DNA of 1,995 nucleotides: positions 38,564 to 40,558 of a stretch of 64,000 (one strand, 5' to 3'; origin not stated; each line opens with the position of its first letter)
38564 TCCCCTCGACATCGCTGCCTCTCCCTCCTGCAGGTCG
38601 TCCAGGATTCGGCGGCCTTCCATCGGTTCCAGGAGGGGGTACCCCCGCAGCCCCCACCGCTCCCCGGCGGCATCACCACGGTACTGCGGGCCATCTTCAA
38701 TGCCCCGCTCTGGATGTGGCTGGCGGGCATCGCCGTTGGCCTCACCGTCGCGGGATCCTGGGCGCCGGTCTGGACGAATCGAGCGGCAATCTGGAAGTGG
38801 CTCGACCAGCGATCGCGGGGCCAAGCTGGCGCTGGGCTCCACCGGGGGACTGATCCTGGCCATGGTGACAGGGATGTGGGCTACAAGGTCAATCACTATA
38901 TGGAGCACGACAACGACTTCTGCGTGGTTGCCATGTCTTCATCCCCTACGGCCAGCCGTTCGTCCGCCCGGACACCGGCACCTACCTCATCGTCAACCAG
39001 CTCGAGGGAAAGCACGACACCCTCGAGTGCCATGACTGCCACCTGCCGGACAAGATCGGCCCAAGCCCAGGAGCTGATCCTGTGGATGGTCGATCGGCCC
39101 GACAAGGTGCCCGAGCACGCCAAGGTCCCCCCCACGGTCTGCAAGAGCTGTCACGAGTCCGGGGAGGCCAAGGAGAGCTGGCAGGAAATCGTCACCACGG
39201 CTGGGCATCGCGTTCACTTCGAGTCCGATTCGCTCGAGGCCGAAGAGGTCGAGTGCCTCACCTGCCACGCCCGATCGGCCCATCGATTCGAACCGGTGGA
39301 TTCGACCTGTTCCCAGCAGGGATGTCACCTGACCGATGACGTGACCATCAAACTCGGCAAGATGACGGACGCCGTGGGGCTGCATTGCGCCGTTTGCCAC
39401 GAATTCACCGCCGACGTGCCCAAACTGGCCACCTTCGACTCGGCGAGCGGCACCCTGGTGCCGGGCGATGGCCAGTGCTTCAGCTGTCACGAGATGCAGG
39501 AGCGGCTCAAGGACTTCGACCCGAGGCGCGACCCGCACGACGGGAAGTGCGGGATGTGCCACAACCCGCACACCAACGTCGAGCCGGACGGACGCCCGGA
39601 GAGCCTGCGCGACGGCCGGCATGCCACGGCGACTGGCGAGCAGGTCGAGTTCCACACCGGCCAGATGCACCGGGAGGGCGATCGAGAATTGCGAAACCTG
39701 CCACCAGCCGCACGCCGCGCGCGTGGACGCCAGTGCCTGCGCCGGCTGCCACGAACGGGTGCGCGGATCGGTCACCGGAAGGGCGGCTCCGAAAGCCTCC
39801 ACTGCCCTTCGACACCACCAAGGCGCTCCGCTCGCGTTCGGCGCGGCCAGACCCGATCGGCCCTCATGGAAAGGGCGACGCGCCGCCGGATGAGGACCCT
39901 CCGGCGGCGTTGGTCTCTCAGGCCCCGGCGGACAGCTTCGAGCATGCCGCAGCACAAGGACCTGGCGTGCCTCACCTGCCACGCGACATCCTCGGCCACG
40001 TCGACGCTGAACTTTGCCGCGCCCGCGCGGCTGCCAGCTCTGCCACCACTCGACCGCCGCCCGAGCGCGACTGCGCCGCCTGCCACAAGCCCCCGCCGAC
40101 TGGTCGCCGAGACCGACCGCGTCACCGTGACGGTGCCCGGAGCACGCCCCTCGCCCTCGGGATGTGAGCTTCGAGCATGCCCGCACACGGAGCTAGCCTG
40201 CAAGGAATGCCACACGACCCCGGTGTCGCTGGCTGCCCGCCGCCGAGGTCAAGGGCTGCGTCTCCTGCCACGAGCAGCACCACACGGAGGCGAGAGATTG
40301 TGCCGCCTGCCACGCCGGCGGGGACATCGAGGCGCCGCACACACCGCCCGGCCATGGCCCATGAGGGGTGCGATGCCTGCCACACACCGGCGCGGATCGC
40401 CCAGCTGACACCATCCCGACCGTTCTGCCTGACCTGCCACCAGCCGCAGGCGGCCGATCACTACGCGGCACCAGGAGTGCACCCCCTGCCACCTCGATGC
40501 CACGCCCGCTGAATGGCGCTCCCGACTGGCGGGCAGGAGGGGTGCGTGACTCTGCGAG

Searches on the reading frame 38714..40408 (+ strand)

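Call 66: search_protein_families(library=pfam, proteins=[window:38714-40408:+], max_evalue=0.00001)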
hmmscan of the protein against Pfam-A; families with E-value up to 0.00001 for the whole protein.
window:38714-40408:+ (564 aa): 2 families
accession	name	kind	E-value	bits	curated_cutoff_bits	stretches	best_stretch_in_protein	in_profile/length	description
PF14522.11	Cytochrome_C7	-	9.7e-07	29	24.8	0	219-284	10-67/67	Cytochrome c7 and related cytochrome c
PF14537.11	Cytochrom_c3_2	-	1.4e-06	29.1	25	0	221-288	5-69/79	Cytochrome c3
